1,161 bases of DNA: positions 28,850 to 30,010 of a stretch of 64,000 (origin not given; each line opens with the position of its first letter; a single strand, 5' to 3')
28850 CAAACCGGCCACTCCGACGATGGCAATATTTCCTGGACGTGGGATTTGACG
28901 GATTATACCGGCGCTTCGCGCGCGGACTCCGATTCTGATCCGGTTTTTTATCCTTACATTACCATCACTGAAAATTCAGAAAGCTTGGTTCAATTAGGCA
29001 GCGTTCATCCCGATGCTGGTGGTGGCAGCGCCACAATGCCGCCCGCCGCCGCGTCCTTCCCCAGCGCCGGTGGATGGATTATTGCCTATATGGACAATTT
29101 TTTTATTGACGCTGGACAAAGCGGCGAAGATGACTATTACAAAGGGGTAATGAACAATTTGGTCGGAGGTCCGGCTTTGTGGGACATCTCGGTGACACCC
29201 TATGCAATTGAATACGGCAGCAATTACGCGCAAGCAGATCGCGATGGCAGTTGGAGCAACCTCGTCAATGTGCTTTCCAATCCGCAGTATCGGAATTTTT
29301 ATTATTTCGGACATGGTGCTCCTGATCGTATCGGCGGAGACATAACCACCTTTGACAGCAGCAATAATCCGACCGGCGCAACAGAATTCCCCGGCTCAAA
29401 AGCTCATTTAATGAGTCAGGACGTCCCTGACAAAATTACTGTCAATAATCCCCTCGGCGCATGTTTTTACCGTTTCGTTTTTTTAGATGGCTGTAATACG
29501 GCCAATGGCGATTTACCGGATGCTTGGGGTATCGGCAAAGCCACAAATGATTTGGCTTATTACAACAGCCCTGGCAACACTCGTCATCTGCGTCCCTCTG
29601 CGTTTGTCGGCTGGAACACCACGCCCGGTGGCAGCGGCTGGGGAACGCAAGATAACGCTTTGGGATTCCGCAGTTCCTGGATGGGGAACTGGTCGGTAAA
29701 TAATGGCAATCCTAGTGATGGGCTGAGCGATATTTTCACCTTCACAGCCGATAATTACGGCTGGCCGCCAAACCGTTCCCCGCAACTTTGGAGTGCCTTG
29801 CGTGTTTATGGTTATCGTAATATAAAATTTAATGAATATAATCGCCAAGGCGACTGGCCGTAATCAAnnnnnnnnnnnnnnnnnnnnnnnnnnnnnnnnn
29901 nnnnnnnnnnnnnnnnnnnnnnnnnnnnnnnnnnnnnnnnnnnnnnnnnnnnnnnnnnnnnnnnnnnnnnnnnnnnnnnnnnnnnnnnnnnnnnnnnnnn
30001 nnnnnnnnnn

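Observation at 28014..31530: AT-richer three-gene secreted module: a caspase/CHAT-like His-Cys protein followed by PepSY-like tandem-module proteins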

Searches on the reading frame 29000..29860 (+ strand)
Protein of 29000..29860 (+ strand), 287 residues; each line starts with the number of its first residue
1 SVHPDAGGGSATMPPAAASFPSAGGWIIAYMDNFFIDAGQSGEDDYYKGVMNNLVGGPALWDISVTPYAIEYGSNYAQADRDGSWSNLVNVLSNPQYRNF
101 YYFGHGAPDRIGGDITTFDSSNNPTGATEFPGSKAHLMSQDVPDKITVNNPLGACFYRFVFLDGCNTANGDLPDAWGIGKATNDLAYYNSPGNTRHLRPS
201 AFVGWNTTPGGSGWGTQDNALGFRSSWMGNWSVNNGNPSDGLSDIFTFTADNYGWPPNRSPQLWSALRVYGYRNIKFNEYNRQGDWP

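Call 19: predict_structure(alignment_id=A2)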
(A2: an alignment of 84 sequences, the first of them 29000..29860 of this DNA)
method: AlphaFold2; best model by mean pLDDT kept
length: 287 residues; sequences in the alignment: 84
mean_pLDDT: 93.7   pTM: 0.91
mean pLDDT of the five models: 93.7, 93.4, 93.3, 92.7, 92.6
residues with pLDDT >= 90: 254; 70-90: 22; 50-70: 7; < 50: 4
segments of 3 or more residues with pLDDT < 50: 1-4
pLDDT, mean of each block of 10 residues (from residue 1): 49 80 97 94 92 96 98 97 98 98 98 97 94 98 96 94 98 97 97 95 97 94 95 89 97 97 98 96 91
secondary structure, 60 per line:
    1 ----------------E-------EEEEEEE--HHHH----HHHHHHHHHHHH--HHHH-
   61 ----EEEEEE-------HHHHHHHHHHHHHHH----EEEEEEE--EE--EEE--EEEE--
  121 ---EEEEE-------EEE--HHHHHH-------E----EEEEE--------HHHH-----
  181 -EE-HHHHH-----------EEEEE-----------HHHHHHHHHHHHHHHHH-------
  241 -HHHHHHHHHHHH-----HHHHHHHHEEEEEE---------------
elements in order: E25-31 H34-37 H42-53 H56-59 E65-70 H78-92 E97-103 E110-112 E115-118 E124-128 E136-138 H141-146 E159-163 H172-175 H185-189 E201-205 H217-233 H242-253 H259-266 E267-272
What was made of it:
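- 29000..29863 (+): Gene 1, C-terminal caspase-hemoglobinase-fold domain (287 aa plus stop). His 29312-29314, Asp 29486-29488, Cys 29492-29494. AF2 pLDDT 93.7, pTM 0.91 (call 19).
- On MEROPS clan CD (caspase-hemoglobinase fold): C165 follows strand 159-163 (FVFLDGC) (call 19).
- AF2 gives pLDDT 93.7 (call 19). The order of secondary-structure elements is b1-a1-b2-a2-b3-[His]-small beta section-a3-b4-[Cys]-b5-a4-a5-b6 (call 19).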

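Call 23: fold_search(model_id=the predicted structure, library=pdb)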
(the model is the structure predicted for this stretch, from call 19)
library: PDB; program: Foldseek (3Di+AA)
matches with E <= 10: 1033; with E <= 0.001: 3
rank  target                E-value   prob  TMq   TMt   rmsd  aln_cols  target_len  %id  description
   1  7wr4_C                2.1e-04  0.99  0.39  0.44   8.4       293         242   12  Crystal structure of OspC3-calmodulin-caspase-4 complex (released 2023-01-25)
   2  3e4c_B                6.2e-04  0.99  0.41  0.43  10.0       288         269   11  Procaspase-1 zymogen domain crystal structure (released 2008-12-30)
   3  7wr0                  7.1e-04  0.94  0.35  0.40   8.5       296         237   10  P32 of caspase-4 C258A mutant (released 2023-01-25)
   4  7wr1_A                1.3e-03  0.98  0.40  0.45   7.6       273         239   13  P32 of caspase-4 C258A mutant in complex with OspC3 C-terminal ankyrin-repeat domain (released 2023-01-25)
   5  7wr6_A                1.3e-03  0.98  0.40  0.45   9.2       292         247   13  Crystal structure of ADP-riboxanated caspase-4 in complex with Af1521 (released 2023-01-25)
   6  8wra                  1.4e-03  0.96  0.36  0.40  11.1       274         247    9  The Crystal Structure of CASP1 from Biortus (released 2023-11-15)
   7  6kmt_D                1.6e-03  0.98  0.40  0.47   7.8       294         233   10  P32 of caspase-11 mutant C254A (released 2020-03-11)
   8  7xn5_A                2.5e-03  0.99  0.43  0.53   8.6       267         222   10  Cryo-EM structure of CopC-CaM-caspase-3 with ADPR (released 2022-12-14)
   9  4awb_B                3.3e-03  0.87  0.38  0.41   7.8       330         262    9  Crystal structure of active legumain in complex with AAN-CMK (released 2013-06-26)
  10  7xn6_A                3.7e-03  0.97  0.40  0.50   7.9       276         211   10  Cryo-EM structure of CopC-CaM-caspase-3 with ADPR-deacylization (released 2022-12-14)
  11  3e4c_A                3.7e-03  0.84  0.35  0.37  10.4       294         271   10  Procaspase-1 zymogen domain crystal structure (released 2008-12-30)
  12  7wr1_B                4.5e-03  0.89  0.36  0.41   8.4       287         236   11  P32 of caspase-4 C258A mutant in complex with OspC3 C-terminal ankyrin-repeat domain (released 2023-01-25)
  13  3s8e_B                5.1e-03  0.89  0.35  0.43   7.9       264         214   10  Phosphorylation regulates assembly of the caspase-6 substrate-binding groove (released 2012-04-11)
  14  6ysa_C                5.4e-03  0.75  0.38  0.28   8.8       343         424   11  Crystal structure of Arabidopsis thaliana legumain isoform beta in zymogen state (released 2020-07-29)
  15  6n9j_B                5.4e-03  0.69  0.26  0.22  10.3       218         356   10  X-ray structure of a secreted C11 cysteine protease from Bacteroides thetaiotaomicron in complex with an irreversible  (released 2019-12-11)
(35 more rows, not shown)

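Call 25: search_solved_structures(query=A2, max_evalue=10, show_alignments=3)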
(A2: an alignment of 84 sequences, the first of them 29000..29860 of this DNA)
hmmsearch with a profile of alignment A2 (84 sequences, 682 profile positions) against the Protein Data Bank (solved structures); distinct sequences matched with E-value up to 10: 2.
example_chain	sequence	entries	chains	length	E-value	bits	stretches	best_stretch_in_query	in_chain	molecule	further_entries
3osv_A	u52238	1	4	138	0.0094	17.8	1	316-371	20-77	Flagellar basal-body rod modification protein FlgD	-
3c12_A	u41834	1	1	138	0.24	13.1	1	336-371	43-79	Flagellar protein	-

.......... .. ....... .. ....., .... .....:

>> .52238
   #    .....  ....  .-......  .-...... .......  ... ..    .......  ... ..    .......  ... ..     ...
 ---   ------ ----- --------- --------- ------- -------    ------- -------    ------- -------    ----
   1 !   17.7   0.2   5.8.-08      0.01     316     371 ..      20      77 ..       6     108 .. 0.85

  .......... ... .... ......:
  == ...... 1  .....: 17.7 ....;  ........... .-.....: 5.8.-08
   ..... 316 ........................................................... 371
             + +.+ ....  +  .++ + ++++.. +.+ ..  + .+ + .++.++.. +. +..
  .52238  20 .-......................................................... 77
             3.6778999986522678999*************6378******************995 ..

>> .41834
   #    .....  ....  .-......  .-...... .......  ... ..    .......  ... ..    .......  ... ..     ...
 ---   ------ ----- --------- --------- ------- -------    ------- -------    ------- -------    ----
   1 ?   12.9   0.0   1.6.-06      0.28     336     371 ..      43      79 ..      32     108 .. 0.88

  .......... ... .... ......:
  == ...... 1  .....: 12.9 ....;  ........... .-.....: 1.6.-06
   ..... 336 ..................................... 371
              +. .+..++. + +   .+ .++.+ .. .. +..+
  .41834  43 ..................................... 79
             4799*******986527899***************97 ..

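Call 58: search_protein_representatives(alignment_id=A4)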
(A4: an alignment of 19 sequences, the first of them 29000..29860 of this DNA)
Query: 19 sequences, 286 profile positions. Proteins with E-value up to 0.001 (for the whole library): 656; up to 1e-10: 329; up to 1e-30: 45. The best 150 are listed.
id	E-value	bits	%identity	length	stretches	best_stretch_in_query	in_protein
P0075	2.4e-125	434.2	-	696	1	3-286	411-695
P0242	2.2e-112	391.6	-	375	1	8-286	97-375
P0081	1.2e-110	385.9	-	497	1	7-286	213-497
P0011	5.7e-110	383.7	-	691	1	2-286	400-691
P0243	8.8e-99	347.0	-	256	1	32-286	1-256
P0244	3.6e-97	341.7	-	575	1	7-286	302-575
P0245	5.1e-97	341.2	-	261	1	32-286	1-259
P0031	1.4e-93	330.0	-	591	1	4-240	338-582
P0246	1.7e-87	309.9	-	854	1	6-286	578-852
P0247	2.0e-87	309.7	-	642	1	7-282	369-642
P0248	9.0e-87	307.6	-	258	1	27-286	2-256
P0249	8.2e-86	304.4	-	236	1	57-286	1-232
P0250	9.4e-82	291.1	-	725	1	5-286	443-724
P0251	2.7e-80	286.3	-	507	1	6-286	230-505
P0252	2.8e-79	283.0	-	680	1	9-286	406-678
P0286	7.2e-29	117.6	-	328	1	11-282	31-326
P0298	2.7e-24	102.6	-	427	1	20-283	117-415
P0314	1.6e-22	96.7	-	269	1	16-280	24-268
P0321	5.0e-22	95.1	-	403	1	19-282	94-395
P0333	4.5e-21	92.0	-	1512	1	24-277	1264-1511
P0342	1.5e-20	90.3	-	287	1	23-281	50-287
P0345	2.0e-20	89.9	-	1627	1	14-286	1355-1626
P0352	5.2e-20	88.5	-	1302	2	81-282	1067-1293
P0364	2.4e-19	86.3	-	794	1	9-277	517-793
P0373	1.1e-18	84.2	-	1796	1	20-275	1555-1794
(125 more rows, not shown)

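Call 59: search_protein_families(library=pfam, max_evalue=0.01, proteins=[P0333, P0345, P0373, P0352, P0364, P0298, P0321, P0286, P0314, P0342])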
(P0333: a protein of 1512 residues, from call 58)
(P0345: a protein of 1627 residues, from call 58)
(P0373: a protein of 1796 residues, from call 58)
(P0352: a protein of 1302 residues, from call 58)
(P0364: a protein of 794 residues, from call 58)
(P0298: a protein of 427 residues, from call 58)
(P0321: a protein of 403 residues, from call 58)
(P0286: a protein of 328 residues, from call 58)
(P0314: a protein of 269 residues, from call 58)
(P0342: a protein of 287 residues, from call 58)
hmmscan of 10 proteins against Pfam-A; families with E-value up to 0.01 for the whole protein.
P0333 (1512 aa): 5 families
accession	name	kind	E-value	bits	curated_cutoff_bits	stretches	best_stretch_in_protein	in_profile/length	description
PF13927.12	Ig_3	-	1.1e-09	39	30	1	223-287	4-77/78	Immunoglobulin domain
PF13895.12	Ig_2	-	2e-05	25.1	27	1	225-289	6-66/79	Immunoglobulin domain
PF07679.22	I-set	-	3.2e-05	24.3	23.7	1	223-291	3-80/90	Immunoglobulin I-set domain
PF00047.31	ig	-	0.00042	21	21.8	1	230-288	3-72/81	Immunoglobulin domain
PF14382.12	ECR1_N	-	0.0068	16.6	27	0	638-657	2-21/38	Exosome complex exonuclease RRP4 N-terminal region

P0345 (1627 aa): 0 families

P0373 (1796 aa): 5 families
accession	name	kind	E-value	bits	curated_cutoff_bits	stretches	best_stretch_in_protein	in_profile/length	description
PF17963.7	Big_9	-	1.1e-64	215.7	23.6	6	903-987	1-89/89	Bacterial Ig domain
PF17892.7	Cadherin_5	-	2.2e-38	130.5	26.5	4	807-896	2-95/98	Cadherin-like domain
PF17803.7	Cadherin_4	-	4.5e-24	85.2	25.1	3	797-866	2-71/71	Bacterial cadherin-like domain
PF16184.11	Cadherin_3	-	0.00021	21.6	25.5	0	923-953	23-56/106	Cadherin-like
PF18884.5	TSP3_bac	-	0.0041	17.4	25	0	1292-1306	1-15/22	Bacterial TSP3 repeat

P0352 (1302 aa): 13 families
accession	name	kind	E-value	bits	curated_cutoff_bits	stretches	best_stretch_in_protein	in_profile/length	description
PF13927.12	Ig_3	-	3.9e-34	117.4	30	3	255-322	2-78/78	Immunoglobulin domain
PF07679.22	I-set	-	6.3e-25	87.5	23.7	3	255-330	1-85/90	Immunoglobulin I-set domain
PF17963.7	Big_9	-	1.6e-24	87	23.6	2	511-598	3-88/89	Bacterial Ig domain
PF13895.12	Ig_2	-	3.3e-16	59.7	27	2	255-331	2-74/79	Immunoglobulin domain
PF17892.7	Cadherin_5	-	4.1e-15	55.8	26.5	1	511-600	4-97/98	Cadherin-like domain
PF17803.7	Cadherin_4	-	6.7e-12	46.2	25.1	1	504-560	6-64/71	Bacterial cadherin-like domain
PF13290.12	CHB_HEX_C_1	-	1.2e-09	38.4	22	1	442-498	9-62/67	Chitobiase/beta-hexosaminidase C-terminal domain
PF13287.12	Fn3_assoc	-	2.4e-08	34.4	23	1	451-494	6-47/59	Fn3 associated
PF00047.31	ig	-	1.4e-07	32.2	21.8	0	263-329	2-79/81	Immunoglobulin domain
PF07686.23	V-set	-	7.4e-05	23.3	26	0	389-423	74-108/109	Immunoglobulin V-set domain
PF13385.13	Laminin_G_3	-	0.0011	19.5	27.6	1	10-45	117-150/151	Concanavalin A-like lectin/glucanases superfamily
PF03212.20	Pertactin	-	0.0056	17.1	22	0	307-339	52-84/121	Pertactin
PF18884.5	TSP3_bac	-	0.0065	16.7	25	0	698-719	1-22/22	Bacterial TSP3 repeat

P0364 (794 aa): 0 families

P0298 (427 aa): 1 family
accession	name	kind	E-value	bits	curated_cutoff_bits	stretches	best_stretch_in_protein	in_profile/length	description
PF13860.13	FlgD_ig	-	2.4e-09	37.5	27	1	27-90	12-76/79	FlgD Ig-like domain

P0321 (403 aa): 0 families

P0286 (328 aa): 0 families

P0314 (269 aa): 0 families

P0342 (287 aa): 0 families
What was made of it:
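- Distant relatives carry the domain at the C-terminus of Ig, cadherin or Big_9 repeat proteins of 1300-1800 aa (calls 58, 59). The catalytic domain is always at the C-terminus, on very different N-terminal architectures (calls 58, 59).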

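Call 61: find_encoding_contigs(protein=P0333, flank=6000, max_places=2)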
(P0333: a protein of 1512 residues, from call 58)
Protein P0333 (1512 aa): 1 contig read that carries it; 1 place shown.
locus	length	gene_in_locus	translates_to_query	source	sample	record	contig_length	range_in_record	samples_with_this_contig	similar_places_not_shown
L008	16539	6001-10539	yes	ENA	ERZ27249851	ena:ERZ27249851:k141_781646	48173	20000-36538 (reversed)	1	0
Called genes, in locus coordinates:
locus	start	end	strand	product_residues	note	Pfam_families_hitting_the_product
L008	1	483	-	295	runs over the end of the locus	-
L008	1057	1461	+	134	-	-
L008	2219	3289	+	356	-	PF00195:Chal_sti_synt_N, PF08392:FAE1_CUT1_RppA, PF08545:ACP_syn_III, PF02797:Chal_sti_synt_C, PF08541:ACP_syn_III_C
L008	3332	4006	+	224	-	PF13489:Methyltransf_23 (weak), PF08242:Methyltransf_12 (weak), PF13649:Methyltransf_25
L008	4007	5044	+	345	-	PF01494:FAD_binding_3, PF13450:NAD_binding_8 (weak)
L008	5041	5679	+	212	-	PF02581:TMP-TENI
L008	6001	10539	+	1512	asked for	PF13895:Ig_2 (faint), PF13927:Ig_3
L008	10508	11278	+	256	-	-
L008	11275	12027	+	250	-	-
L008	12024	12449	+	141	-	-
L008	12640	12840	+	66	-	-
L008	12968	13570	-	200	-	-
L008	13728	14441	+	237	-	PF03572:Peptidase_S41 (weak)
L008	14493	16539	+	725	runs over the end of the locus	PF01451:LMWPc, PF02502:LacAB_rpiB, PF00464:SHMT, PF00155:Aminotran_1_2 (weak), PF01212:Beta_elim_lyase (weak)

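Call 62: find_encoding_contigs(protein=P0298, flank=6000, max_places=2)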
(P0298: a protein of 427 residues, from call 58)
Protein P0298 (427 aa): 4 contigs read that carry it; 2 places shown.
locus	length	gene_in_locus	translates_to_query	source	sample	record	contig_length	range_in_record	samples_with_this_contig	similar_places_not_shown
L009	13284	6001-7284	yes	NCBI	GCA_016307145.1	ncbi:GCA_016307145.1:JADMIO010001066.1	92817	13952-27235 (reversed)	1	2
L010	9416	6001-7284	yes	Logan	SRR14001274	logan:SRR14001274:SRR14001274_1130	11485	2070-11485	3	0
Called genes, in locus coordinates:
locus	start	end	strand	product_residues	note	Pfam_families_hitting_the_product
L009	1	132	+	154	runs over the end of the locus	PF12833:HTH_18, PF00165:HTH_AraC (weak)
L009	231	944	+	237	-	-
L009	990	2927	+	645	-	-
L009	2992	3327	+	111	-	-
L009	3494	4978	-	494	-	PF01609:DDE_Tnp_1 (weak)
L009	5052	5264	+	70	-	-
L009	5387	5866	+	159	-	-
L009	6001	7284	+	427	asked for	PF13860:FlgD_ig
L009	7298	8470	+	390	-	-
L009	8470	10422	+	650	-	-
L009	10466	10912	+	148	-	PF04138:GtrA_DPMS_TM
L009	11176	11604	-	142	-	-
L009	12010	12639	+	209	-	PF01476:LysM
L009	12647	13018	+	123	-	-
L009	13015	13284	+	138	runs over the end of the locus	-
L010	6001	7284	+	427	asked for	PF13860:FlgD_ig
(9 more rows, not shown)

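Call 73: find_related_loci(query=A4, collection=genome_contigs, flank=5000)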
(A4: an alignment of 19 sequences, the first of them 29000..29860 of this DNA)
Query A4 (287 aa) in genome_contigs; peptide patterns used: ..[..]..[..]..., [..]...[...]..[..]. (x = any residue, [..] = any of these).
110 stretches matched a pattern; 86 encode a relative of the query (tblastn E <= 1e-3); the best 80 are kept; 80 distinct loci.
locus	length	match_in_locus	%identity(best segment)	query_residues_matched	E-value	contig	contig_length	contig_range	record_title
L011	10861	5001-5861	48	2-286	5e-72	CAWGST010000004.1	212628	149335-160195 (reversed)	MAG: uncultured Verrucomicrobiae bacterium isolate MFD05580.bin.1.36 genome assembly, contig: contig_2082, whole genome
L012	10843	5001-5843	47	1-287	5e-71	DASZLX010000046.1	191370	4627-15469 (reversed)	MAG TPA_asm: Verrucomicrobiia bacterium isolate SMAG_U5876 k141_1625046, whole genome shotgun sequence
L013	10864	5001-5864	48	3-287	3e-71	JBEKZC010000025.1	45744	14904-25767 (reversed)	MAG: Verrucomicrobiota bacterium isolate SPRUCE 68 SPRUCE_68_25, whole genome shotgun sequence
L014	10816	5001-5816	43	14-287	8e-67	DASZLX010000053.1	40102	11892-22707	MAG TPA_asm: Verrucomicrobiia bacterium isolate SMAG_U5876 k141_1886975, whole genome shotgun sequence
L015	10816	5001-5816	46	13-287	6e-66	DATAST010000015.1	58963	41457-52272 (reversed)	MAG TPA_asm: Verrucomicrobiia bacterium isolate SMAG_U5527 k141_3004781, whole genome shotgun sequence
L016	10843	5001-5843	43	4-287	1e-64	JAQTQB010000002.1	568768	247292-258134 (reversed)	MAG: Verrucomicrobiales bacterium isolate STB_13 NODE_21_length_568768_cov_10.365830_Sandtown_B, whole genome shotgun se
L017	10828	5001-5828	42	6-287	2e-57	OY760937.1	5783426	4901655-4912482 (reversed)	MAG: Verrucomicrobiae bacterium isolate 066a7682-a1ac-48de-8761-1470dc9e5c3e genome assembly, chromosome: 1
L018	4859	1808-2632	41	6-286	5e-54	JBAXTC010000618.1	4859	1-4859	MAG: Verrucomicrobiota bacterium isolate ELA625 MAG625_618, whole genome shotgun sequence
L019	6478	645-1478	40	13-286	2e-49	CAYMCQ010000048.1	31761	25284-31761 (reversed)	MAG TPA_asm: uncultured Verrucomicrobiota bacterium isolate SRP287453_co1_194 genome assembly, contig: NODE_2338_length_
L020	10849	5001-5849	40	9-287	1e-54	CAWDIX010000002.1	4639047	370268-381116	MAG: uncultured Verrucomicrobiae bacterium isolate MFD06435.bin.2.9 genome assembly, contig: contig_20627, whole genome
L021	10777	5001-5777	39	20-286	1e-48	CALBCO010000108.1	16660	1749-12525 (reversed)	MAG: uncultured Verrucomicrobiae bacterium isolate N1_Bin_Bin_77_sub_1_1 genome assembly, contig: c_000002089110, whole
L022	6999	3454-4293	37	6-286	6e-46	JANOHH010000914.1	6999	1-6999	MAG: Verrucomicrobiota bacterium isolate SOY_64_concoct_187_sub SOY_64_k141_2767443, whole genome shotgun sequence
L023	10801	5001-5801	38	12-286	2e-43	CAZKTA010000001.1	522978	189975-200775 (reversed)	MAG TPA_asm: uncultured Verrucomicrobiota bacterium isolate binchicken_co40_24 genome assembly, contig: NODE_9_length_52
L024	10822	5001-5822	42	15-286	2e-49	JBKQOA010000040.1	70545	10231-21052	MAG: Limisphaerales bacterium isolate LASCr2D2E2F__bin_97 LASCr2D2E2F_000000094222, whole genome shotgun sequence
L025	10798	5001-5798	35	13-286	5e-41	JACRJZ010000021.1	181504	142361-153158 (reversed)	MAG: Verrucomicrobia bacterium isolate NC_groundwater_1842_Pr3_B-0.1um_64_53 SR-2_scaffold_141_429590, whole genome shot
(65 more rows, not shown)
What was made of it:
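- Closest known: MEROPS clan CD cysteine peptidases, especially family C11. Different: The family is essentially restricted to Verrucomicrobiota (call 73).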

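Call 89: search_solved_structures(query=A4, max_evalue=10, show_alignments=5)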
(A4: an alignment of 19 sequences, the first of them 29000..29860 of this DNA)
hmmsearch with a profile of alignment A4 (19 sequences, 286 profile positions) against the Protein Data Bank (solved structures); distinct sequences matched with E-value up to 10: 0.
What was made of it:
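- On Existing clan CD sequence families (C11, C13, C14, C25, C50, C80, CHAT/PF12770): The C-domain profile finds nothing in PDB sequences at E<=10 (call 89).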

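Call 92: fold_search(model_id=the predicted structure, library=viral)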
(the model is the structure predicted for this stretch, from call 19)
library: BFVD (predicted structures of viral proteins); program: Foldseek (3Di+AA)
matches with E <= 10: 358; with E <= 0.001: 3
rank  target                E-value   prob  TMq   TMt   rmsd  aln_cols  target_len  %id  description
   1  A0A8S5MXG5            3.1e-05  1.00  0.44  0.41   8.3       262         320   11  Uncharacterized protein [Myoviridae sp. ctWaE18]
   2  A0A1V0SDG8            8.0e-04  0.97  0.36  0.29   8.7       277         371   11  Caspase domain protein [Indivirus ILV1]
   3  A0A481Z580            8.0e-04  0.96  0.38  0.34  10.6       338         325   12  Caspase [Pithovirus LCPAC102]
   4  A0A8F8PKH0            5.1e-03  0.93  0.44  0.38  10.9       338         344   10  Metacaspase [Clandestinovirus]
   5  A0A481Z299            8.5e-03  0.69  0.38  0.34  10.7       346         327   12  Caspase [Pithovirus LCPAC001]
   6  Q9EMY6                9.6e-03  0.87  0.27  0.35   5.7       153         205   12  AMV063 [Amsacta moorei entomopoxvirus]
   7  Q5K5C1                9.6e-03  0.84  0.41  0.41  16.8       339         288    8  Executioner caspase [Spodoptera frugiperda ascovirus 1a]
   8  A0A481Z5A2            1.3e-02  0.41  0.32  0.23  14.8       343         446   11  Peptidase C14 caspase domain-containing protein [Pithovirus LCPAC202]
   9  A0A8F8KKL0            1.8e-02  0.66  0.36  0.28   7.7       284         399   10  Clostripain-related C11 protease [Clandestinovirus]
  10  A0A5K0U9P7            2.4e-02  0.72  0.43  0.33   9.8       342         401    8  Caspase domain protein [Yasminevirus sp. GU-2018]
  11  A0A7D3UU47            3.9e-02  0.60  0.42  0.35   8.7       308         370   10  Caspase [Fadolivirus FV1/VV64]
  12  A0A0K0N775            5.7e-02  0.63  0.19  0.14   6.3        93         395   12  Glycosyl transferase family 1 domain-containing protein [Gordonia phage GMA2]
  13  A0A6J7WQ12            5.7e-02  0.23  0.16  0.15  10.5       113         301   10  Uncharacterized protein [uncultured Caudovirales phage]
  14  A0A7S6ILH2            1.2e-01  0.15  0.20  0.22  10.2       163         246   10  (no name in the UniProt tables at hand)
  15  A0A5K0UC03            1.3e-01  0.30  0.39  0.29   9.1       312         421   11  Peptidase C14 caspase domain-containing protein [Yasminevirus sp. GU-2018]
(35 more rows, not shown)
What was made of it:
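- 29000..29863 (+): Foldseek hits to caspase-4/1/11/3/7, legumain and C11, E 2e-4 to 1e-2 (call 23), and to viral caspases, metacaspase and C11 (call 92).
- On MEROPS clan CD (caspase-hemoglobinase fold): Top Foldseek hits are caspases, legumain and C11 in PDB (E 2e-4, prob 0.99, TM 0.35-0.54; call 23) and in BFVD (call 92).
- All significant or best-named Foldseek hits are clan CD, in PDB (call 23) and in BFVD (call 92).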
